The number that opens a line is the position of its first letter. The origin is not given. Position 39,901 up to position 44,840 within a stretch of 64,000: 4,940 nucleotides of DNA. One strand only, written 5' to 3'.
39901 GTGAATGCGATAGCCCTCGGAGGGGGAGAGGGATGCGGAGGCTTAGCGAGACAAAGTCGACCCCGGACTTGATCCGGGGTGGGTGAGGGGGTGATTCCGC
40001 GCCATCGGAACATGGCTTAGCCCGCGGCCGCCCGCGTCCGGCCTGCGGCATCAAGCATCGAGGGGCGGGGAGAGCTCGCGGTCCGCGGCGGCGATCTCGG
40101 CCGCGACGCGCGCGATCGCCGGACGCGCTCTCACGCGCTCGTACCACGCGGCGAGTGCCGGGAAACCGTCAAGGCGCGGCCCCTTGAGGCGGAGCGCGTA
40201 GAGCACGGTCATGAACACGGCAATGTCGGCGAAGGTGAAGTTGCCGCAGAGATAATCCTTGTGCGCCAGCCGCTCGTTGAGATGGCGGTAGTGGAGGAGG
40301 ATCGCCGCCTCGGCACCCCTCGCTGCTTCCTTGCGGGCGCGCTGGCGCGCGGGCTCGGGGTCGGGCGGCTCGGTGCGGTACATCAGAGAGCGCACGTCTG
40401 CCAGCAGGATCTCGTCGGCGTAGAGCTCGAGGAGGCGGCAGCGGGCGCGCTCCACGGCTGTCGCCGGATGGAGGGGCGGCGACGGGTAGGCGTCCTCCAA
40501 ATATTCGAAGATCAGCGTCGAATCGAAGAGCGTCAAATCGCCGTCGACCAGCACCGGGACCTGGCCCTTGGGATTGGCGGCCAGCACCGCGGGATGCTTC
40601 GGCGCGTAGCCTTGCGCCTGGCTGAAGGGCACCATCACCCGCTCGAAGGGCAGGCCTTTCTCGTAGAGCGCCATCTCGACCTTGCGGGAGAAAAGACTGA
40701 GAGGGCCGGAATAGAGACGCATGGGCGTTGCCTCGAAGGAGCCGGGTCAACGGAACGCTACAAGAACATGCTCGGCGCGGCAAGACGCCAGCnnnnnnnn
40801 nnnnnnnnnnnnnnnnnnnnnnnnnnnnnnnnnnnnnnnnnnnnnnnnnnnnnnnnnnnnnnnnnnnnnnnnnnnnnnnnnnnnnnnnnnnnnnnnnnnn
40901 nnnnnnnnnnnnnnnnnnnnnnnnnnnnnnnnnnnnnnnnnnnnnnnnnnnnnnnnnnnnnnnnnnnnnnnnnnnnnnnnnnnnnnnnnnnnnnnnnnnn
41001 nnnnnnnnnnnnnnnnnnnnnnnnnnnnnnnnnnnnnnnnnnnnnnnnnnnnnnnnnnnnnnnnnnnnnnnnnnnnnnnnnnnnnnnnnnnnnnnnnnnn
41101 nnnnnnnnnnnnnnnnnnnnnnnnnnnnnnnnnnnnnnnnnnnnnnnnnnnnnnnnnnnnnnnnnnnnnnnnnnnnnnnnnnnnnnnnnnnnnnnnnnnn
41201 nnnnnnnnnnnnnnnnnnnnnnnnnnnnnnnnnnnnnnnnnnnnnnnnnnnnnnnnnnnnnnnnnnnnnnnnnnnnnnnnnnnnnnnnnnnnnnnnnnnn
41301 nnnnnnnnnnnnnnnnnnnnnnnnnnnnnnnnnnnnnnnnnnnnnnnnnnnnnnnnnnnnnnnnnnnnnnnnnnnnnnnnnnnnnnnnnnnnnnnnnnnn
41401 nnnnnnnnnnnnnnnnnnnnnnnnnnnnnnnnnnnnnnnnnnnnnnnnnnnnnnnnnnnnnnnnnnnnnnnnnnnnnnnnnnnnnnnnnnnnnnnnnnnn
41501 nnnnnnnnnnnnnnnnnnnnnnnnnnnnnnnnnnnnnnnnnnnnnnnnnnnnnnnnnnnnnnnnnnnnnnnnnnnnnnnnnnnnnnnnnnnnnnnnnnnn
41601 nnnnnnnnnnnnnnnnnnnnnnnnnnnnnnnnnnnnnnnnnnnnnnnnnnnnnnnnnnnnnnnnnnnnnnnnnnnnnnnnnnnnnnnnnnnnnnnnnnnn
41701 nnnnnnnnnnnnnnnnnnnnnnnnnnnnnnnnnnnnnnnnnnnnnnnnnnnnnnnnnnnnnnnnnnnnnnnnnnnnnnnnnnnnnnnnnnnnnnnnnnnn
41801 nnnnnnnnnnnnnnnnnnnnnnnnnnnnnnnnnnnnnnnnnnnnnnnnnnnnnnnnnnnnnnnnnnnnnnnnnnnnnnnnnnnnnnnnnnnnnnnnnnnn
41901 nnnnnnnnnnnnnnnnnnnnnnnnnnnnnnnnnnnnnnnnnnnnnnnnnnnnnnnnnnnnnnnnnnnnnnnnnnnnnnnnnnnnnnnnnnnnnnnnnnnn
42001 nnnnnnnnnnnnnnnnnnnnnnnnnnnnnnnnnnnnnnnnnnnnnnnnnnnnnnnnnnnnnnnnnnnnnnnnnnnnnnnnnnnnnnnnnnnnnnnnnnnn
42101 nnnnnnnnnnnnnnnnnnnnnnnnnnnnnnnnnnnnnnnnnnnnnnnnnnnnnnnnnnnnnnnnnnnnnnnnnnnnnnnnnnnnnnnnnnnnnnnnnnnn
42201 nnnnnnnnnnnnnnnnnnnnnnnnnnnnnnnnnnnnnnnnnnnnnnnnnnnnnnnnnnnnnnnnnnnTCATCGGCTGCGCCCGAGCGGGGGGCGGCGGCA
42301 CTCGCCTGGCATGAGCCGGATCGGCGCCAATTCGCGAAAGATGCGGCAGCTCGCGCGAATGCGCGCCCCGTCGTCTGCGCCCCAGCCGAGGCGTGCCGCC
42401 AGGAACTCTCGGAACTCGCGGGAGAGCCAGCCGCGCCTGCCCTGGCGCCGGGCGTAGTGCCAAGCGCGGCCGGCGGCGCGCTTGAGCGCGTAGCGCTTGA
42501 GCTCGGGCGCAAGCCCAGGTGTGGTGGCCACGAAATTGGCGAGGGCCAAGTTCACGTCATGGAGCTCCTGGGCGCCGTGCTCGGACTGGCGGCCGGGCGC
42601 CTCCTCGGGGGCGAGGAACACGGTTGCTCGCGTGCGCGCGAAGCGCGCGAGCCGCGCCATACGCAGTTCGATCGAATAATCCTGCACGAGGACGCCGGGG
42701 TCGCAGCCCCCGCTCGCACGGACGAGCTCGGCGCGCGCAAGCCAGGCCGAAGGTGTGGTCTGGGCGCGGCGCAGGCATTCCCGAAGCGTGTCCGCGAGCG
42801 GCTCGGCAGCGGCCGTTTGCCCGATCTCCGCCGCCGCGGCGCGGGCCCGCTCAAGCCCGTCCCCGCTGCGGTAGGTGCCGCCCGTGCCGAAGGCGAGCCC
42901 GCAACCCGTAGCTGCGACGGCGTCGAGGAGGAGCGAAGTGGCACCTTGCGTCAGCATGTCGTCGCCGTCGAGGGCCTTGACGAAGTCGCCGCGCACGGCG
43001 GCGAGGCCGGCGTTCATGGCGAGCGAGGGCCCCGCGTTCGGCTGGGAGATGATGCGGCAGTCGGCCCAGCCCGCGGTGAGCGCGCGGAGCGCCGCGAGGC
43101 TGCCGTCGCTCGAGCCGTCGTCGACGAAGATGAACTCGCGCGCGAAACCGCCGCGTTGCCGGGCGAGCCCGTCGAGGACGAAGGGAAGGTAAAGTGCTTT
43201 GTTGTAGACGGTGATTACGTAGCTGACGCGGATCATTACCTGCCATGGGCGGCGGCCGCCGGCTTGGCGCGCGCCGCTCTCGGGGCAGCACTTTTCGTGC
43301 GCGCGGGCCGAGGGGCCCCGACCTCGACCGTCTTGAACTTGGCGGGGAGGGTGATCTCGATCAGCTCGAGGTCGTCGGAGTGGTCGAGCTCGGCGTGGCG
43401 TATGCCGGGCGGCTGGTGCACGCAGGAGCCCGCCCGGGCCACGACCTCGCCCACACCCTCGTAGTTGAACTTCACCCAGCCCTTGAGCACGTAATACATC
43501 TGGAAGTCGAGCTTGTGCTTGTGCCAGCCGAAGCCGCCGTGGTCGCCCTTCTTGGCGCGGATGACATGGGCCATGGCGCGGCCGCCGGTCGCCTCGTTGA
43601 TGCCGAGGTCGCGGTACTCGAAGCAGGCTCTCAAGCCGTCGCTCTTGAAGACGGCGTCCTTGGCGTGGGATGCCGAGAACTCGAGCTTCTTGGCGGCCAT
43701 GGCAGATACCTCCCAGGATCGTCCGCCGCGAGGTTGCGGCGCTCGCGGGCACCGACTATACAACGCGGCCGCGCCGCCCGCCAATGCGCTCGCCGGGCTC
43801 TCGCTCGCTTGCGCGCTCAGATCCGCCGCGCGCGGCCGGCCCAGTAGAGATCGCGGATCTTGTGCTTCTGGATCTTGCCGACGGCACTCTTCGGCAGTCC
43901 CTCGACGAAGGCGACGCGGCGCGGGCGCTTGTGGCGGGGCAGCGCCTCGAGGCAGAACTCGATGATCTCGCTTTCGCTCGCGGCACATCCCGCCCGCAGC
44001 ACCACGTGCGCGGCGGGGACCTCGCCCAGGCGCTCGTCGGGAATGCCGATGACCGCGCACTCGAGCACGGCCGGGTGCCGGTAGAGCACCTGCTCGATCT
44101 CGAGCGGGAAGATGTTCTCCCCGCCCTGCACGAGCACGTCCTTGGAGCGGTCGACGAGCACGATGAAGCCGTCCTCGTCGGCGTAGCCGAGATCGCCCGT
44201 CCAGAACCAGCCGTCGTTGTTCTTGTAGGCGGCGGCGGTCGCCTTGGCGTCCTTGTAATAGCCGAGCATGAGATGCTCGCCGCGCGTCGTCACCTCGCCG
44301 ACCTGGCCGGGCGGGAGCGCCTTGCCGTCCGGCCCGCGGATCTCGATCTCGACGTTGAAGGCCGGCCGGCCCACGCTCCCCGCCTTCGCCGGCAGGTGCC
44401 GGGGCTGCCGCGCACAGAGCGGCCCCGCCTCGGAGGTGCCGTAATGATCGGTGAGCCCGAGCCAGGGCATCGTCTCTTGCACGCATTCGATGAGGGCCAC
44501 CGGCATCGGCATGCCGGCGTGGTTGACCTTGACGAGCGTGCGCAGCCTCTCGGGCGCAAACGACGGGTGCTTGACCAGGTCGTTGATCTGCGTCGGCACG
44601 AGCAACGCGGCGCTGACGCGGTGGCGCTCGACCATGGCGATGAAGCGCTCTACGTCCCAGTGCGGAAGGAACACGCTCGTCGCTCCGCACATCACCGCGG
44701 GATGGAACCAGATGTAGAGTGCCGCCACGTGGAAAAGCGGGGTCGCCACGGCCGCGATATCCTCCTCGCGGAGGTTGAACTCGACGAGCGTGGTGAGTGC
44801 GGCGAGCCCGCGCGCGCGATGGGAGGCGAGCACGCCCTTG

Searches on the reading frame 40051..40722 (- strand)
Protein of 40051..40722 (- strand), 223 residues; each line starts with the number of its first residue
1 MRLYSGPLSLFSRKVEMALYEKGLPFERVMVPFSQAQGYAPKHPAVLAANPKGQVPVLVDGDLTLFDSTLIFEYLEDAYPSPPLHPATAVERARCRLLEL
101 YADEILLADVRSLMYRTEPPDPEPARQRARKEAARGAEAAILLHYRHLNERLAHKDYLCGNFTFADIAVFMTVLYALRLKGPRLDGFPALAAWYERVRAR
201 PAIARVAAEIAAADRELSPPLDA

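Call 4: search_protein_families(library=pfam, proteins=[window:40051-40722:-], max_evalue=0.01)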
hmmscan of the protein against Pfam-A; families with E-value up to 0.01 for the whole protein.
window:40051-40722:- (223 aa): 8 families
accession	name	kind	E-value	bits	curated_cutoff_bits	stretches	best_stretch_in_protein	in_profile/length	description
PF13417.12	GST_N_3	-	1.5e-18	67.3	22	1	3-83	1-75/75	Glutathione S-transferase, N-terminal domain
PF13409.12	GST_N_2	-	1.7e-16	61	25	1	9-77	2-69/70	Glutathione S-transferase, N-terminal domain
PF02798.26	GST_N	-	2.1e-13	50.9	20.9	1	1-76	3-75/76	Glutathione S-transferase, N-terminal domain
PF00043.30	GST_C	-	2.7e-11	44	20.7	1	130-201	19-93/93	Glutathione S-transferase, C-terminal domain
PF14497.11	GST_C_3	-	7.5e-09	36.2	21.6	1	131-205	22-99/104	Glutathione S-transferase, C-terminal domain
PF13410.11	GST_C_2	-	3e-08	34.1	24.9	1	133-196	3-69/69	Glutathione S-transferase, C-terminal domain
PF17171.9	GST_C_6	-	0.0074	16.4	28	0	145-196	5-63/64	Glutathione S-transferase, C-terminal domain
PF17172.10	GST_N_4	-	0.0088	17.2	30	0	48-106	27-85/99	Glutathione S-transferase N-terminal domain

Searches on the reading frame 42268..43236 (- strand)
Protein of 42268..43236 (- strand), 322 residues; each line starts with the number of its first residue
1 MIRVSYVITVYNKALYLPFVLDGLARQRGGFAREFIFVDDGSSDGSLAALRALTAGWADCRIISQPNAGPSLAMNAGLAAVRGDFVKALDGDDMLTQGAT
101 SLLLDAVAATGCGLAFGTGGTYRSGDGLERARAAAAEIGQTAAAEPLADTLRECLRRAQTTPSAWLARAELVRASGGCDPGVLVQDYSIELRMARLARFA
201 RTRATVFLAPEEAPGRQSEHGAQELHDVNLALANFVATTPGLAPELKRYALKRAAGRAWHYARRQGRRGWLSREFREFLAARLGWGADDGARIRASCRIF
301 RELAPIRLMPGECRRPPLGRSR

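Call 8: search_protein_families(library=ncbifam, proteins=[window:42271-43236:-], max_evalue=0.01)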
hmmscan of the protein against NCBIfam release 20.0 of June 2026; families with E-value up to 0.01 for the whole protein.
seq(322 aa): 12 families
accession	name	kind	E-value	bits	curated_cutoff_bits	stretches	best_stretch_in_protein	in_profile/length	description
NF007482.0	PRK10073.1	equivalog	8.7e-16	57.8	423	1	3-105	7-108/334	glycosyltransferase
NF041875.1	EPS_EpsD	equivalog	2.1e-13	50.4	370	1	4-97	1-93/325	exopolysaccharide biosynthesis glycosyltransferase EpsD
TIGR03937.1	PgaC_IcaA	equivalog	1.1e-09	37.7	422.3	1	4-108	47-151/407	poly-beta-1,6-N-acetyl-D-glucosamine synthase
TIGR04283.1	glyco_like_mftF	equivalog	8.4e-08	32.1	182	1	5-109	2-99/221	TIGR04283 family arsenosugar biosynthesis glycosyltransferase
TIGR03965.1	mycofact_glyco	equivalog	1.9e-07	30.3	280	1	4-115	76-187/467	mycofactocin biosynthesis glycosyltransferase MftF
NF050050.1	ProtGlycPglI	equivalog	1.6e-06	27.7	500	1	3-107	3-108/306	GalNAc(5)-diNAcBac-PP-undecaprenol beta-1,3-glucosyltransferase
NF007986.1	PRK10714.1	equivalog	1.6e-06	27.4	529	1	3-92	7-100/316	undecaprenyl-phosphate 4-deoxy-4-formamido-L-arabinose transferase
NF047683.1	TeichurnBiosyTuaG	equivalog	4.7e-06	26.4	400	1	5-116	9-120/252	teichuronic acid biosynthesis protein TuaG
TIGR04009.1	wcaE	equivalog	9.5e-06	25.1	369.2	1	24-103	26-103/248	colanic acid biosynthesis glycosyltransferase WcaE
NF047588.1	GlcsyltransPgfSStrep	equivalog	2.5e-05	23.6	500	1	3-113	2-113/308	glycosyltransferase PgfS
NF038302.1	EPS_HpsE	equivalog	4.7e-05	22.5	300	1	4-95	3-99/307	hormogonium polysaccharide biosynthesis glycosyltransferase HpsE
NF053739.1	GlytfEpsEBac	equivalog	0.0041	16.1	450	1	3-94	2-94/265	glycosyltransferase EpsE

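Call 27: search_solved_structures(query=window:42271-43236:-, max_evalue=0.01, show_alignments=2)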
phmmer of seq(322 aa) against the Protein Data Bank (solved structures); distinct sequences matched with E-value up to 0.01: 14.
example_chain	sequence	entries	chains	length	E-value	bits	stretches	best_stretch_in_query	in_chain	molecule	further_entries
2z87_A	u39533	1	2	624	3.4e-11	46.1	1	4-106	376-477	Chondroitin synthase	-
2z86_A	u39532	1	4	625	3.5e-11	46.1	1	4-106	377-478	Chondroitin synthase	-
5hea_A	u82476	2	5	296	1.1e-09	41.2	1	4-111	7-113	Putative glycosyltransferase (GalT1)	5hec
3bcv_A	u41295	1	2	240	2e-06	30.5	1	3-104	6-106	Putative glycosyltransferase protein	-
9bhc_C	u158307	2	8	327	4.8e-06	29.2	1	3-93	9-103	Undecaprenyl-phosphate 4-deoxy-4-formamido-L-arabinose transferase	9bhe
8vxh_A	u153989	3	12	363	6.1e-06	28.8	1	3-93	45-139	Undecaprenyl-phosphate 4-deoxy-4-formamido-L-arabinose transferase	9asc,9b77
9omj_A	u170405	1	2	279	0.00016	24.1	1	20-111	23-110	Glycosyltransferase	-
9omm_A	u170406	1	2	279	0.00017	24.1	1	21-111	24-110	Glycosyltransferase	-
9omh_A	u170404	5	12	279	0.00017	24.1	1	21-111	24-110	Glycosyltransferase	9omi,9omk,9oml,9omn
6p61_A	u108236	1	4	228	0.00019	23.9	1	4-103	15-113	Glycosyltransferase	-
9jma_A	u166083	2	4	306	0.0002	23.9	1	4-97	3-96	GalNAc(5)-diNAcBac-PP-undecaprenol beta-1,3-glucosyltransferase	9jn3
9hwj_A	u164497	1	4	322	0.00034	23.1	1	3-92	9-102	Undecaprenyl-phosphate 4-deoxy-4-formamido-L-arabinose transferase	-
5tze_C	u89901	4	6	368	0.0039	19.6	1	3-97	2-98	Glycosyl transferase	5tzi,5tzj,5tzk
5tz8_A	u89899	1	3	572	0.0084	18.5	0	3-97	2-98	Glycosyl transferase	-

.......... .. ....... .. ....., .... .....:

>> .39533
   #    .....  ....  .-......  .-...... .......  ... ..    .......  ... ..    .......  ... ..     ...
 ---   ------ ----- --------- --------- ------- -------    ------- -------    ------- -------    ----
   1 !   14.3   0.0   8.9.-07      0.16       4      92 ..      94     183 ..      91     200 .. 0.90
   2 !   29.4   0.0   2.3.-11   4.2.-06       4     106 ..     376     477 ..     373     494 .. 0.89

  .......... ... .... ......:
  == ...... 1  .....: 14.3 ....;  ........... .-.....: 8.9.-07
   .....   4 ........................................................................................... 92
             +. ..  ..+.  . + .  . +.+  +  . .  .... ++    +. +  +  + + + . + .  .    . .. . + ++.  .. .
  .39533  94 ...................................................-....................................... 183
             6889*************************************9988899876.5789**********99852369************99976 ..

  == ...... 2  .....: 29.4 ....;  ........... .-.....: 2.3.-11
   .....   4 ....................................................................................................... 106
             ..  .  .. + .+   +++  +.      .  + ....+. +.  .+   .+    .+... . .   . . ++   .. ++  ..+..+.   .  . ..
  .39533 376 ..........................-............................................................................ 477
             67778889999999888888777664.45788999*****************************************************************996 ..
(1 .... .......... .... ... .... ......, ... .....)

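Call 67: search_dna_similar(query=window:42268-43236:-, collection=phages, mode=protein, max_evalue=0.001, max_rows=15)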
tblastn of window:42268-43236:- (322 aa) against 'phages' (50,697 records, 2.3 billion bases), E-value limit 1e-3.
Records with a match: 50; places in all: 54; records where one place covers at least 80% of the query: 0.
Best place of each record, by identity: <60% 50.
By first word of the organism name: Bacteriophage 28; Listeria 7; Salmonella 4; Aphanizomenon 2; Bacillus 2; Enterococcus 2; Campylobacter 2; Pseudomonas 1; Planktothrix 1; Microcystis 1.
By host as written in the record: - 29; Listeria monocytogenes 7; Bacillus subtilis 2; Enterococcus faecalis 2; Salmonella enterica subsp. enterica serovar Kentucky 2; Campylobacter jejuni 2; Homo sapiens 2; Pseudomonas aeruginosa 1; and 3 more.
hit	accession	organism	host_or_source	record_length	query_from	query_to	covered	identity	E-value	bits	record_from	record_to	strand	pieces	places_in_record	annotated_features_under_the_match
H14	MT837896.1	Bacteriophage sp.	human fecal samples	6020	3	115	35%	41.2%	3e-13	76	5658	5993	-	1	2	record has no annotation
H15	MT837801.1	Bacteriophage sp.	human fecal samples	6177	4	111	34%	40.9%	9e-9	62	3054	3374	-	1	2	record has no annotation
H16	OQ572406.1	Pseudomonas phage Y4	Pseudomonas aeruginosa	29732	4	95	29%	47.9%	4e-9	64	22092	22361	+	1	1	record has no annotation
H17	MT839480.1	Bacteriophage sp.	human fecal samples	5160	4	126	38%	35.5%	1e-7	59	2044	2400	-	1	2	record has no annotation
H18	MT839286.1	Bacteriophage sp.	human fecal samples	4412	1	107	33%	38.3%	7e-8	60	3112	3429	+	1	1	record has no annotation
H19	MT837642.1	Bacteriophage sp.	human fecal samples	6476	1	114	35%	35.2%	3e-7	57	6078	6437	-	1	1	record has no annotation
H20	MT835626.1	Bacteriophage sp.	human fecal samples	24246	1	116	36%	34.1%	6e-7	57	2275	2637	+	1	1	record has no annotation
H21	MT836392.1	Bacteriophage sp.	human fecal samples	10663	4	117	35%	34.2%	1e-7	59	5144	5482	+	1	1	record has no annotation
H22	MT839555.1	Bacteriophage sp.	human fecal samples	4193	1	128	40%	30.0%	3e-7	58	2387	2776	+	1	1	record has no annotation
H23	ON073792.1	Aphanizomenon phage Yong-DA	Aphanizomenon flos-aquae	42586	2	117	36%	32.8%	1e-7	59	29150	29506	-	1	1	glycosyltransferase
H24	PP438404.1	Aphanizomenon phage Afl-JY11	Aphanizomenon flos-aquae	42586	2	117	36%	32.8%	1e-7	59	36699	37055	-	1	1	hypothetical protein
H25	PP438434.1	Planktothrix phage Pag-JY44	Planktothrix agardhii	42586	2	117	36%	32.8%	1e-7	59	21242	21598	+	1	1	hypothetical protein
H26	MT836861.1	Bacteriophage sp.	human fecal samples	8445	4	95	29%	41.3%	4e-9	64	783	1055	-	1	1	record has no annotation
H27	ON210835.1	Bacillus phage 268TH002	Bacillus subtilis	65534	3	116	35%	33.3%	1e-8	62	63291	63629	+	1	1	97: glycosyltransferase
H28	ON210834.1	Bacillus phage 268TH007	Bacillus subtilis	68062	3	116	35%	33.3%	1e-8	62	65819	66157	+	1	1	101: glycosyltransferase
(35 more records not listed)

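Call 71: find_related_loci(query=window:42268-43236:-, collection=metagenome_contigs, flank=4000)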
Query window:42268-43236:- (322 aa) in metagenome_contigs; peptide patterns used: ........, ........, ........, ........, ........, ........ (x = any residue, [..] = any of these).
600 stretches matched a pattern (row limit reached: there are more); 305 encode a relative of the query (tblastn E <= 1e-3); the best 80 are kept; 80 distinct loci.
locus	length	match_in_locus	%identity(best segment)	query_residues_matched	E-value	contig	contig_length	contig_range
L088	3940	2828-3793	94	1-322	0e+0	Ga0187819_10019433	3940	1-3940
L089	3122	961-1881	58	3-309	6e-113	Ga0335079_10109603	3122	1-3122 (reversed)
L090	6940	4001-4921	54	1-308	6e-87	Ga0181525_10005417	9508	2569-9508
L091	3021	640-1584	54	1-317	3e-86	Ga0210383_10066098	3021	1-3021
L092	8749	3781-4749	50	1-317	9e-77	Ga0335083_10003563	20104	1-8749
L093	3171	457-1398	37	1-307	4e-57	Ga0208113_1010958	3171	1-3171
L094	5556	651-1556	38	4-310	5e-57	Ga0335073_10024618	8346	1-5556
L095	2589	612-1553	38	2-307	1e-56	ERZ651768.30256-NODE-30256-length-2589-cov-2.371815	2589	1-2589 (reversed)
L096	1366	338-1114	42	4-266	3e-55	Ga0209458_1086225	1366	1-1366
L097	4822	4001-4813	40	4-278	2e-49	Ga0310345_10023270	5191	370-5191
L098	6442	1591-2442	37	1-283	2e-45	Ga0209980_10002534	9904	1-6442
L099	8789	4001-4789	42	1-266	2e-42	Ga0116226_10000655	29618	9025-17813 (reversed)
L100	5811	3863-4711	36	1-282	2e-40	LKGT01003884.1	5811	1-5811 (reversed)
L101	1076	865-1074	70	1-70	1e-26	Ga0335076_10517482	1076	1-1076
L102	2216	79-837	24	1-258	9e-21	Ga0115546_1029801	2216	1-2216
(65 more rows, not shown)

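Call 75: search_solved_structures(query=A4, max_evalue=0.001, show_alignments=0)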
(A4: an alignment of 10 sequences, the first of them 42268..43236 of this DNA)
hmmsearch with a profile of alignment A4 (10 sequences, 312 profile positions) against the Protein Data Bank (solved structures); distinct sequences matched with E-value up to 0.001: 29.
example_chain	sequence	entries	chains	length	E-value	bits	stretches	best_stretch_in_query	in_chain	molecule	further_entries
2z87_A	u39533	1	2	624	8.1e-27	97.3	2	4-109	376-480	Chondroitin synthase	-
2z86_A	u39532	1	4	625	8.1e-27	97.3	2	4-109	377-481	Chondroitin synthase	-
5hea_A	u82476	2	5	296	1.7e-22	83.2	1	4-122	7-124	Putative glycosyltransferase (GalT1)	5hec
3bcv_A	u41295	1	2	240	2.6e-18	69.4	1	2-121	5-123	Putative glycosyltransferase protein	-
3l7m_A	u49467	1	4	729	1.4e-15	60.4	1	1-111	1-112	Teichoic acid biosynthesis protein F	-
3l7i_A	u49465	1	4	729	1.5e-15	60.3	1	1-111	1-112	Teichoic acid biosynthesis protein F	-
3l7j_A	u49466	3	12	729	1.5e-15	60.3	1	1-111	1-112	Teichoic acid biosynthesis protein F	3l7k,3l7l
5tze_C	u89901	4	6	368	5.2e-13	52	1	3-96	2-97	Glycosyl transferase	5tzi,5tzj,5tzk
5tz8_A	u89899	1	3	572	1.2e-12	50.8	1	3-96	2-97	Glycosyl transferase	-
9hwj_A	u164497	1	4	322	1.4e-11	47.3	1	2-92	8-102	Undecaprenyl-phosphate 4-deoxy-4-formamido-L-arabinose transferase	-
6p61_A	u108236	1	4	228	5.4e-11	45.4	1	2-97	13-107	Glycosyltransferase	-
9bhc_C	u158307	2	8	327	7.3e-11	44.9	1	2-92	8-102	Undecaprenyl-phosphate 4-deoxy-4-formamido-L-arabinose transferase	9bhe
8vxh_A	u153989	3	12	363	8.8e-11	44.7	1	2-92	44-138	Undecaprenyl-phosphate 4-deoxy-4-formamido-L-arabinose transferase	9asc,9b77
9jma_A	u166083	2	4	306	8.4e-10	41.4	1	4-98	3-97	GalNAc(5)-diNAcBac-PP-undecaprenol beta-1,3-glucosyltransferase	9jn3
8vh7_A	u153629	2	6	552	3.3e-09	39.5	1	3-98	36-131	Heparosan synthase B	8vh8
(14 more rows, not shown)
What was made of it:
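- Its family profile favours glycan-acting GT2s by many orders of magnitude (call 75).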

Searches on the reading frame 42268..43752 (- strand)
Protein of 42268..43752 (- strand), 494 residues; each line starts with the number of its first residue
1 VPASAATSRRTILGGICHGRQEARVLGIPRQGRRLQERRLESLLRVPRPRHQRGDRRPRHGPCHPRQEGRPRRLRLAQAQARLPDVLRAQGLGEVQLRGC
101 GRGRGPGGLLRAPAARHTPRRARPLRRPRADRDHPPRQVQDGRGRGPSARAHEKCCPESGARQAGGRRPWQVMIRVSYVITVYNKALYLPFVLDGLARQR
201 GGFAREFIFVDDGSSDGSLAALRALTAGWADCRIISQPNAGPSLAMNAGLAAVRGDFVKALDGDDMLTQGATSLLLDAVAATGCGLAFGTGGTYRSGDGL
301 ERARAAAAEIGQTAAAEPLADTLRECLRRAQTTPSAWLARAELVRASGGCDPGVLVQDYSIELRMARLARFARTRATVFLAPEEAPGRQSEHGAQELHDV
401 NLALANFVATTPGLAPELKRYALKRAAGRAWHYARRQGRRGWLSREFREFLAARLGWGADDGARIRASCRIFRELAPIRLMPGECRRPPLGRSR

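Call 4: search_protein_families(library=pfam, proteins=[window:42268-43752:-], max_evalue=0.01)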
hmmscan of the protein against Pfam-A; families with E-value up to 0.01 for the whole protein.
window:42268-43752:- (494 aa): 3 families
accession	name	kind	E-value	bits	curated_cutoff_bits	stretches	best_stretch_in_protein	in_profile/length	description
PF00535.33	Glycos_transf_2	-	2.7e-19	70.2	23.3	1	177-301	1-125/168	Glycosyl transferase family 2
PF13641.12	Glyco_tranf_2_3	-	1.4e-05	25.7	27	1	176-367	3-196/230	Glycosyltransferase like family 2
PF10111.15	Glyco_tranf_2_2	-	0.0071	16.3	27.3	1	179-269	3-96/276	Glycosyltransferase like family 2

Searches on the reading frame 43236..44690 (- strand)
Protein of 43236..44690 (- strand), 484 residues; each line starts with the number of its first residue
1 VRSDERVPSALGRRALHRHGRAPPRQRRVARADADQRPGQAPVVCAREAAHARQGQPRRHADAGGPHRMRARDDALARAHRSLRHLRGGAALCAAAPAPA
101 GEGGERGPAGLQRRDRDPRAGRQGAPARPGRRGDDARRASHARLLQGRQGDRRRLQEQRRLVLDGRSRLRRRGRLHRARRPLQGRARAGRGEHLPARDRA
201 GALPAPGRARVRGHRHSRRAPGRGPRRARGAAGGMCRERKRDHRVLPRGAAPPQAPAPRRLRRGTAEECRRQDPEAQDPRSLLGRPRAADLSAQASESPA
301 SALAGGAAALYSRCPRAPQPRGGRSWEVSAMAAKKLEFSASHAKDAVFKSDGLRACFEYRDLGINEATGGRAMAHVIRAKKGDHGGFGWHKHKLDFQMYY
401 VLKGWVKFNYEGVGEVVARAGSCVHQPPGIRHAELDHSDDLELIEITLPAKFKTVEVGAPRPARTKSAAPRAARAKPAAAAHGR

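Call 4: search_protein_families(library=pfam, proteins=[window:43236-44690:-], max_evalue=0.01)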
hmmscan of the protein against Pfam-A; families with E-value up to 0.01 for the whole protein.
window:43236-44690:- (484 aa): 1 family
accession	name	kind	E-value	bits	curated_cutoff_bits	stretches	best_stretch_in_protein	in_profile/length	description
PF07883.17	Cupin_2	-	9.4e-08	32.1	27.2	1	385-434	9-56/70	Cupin domain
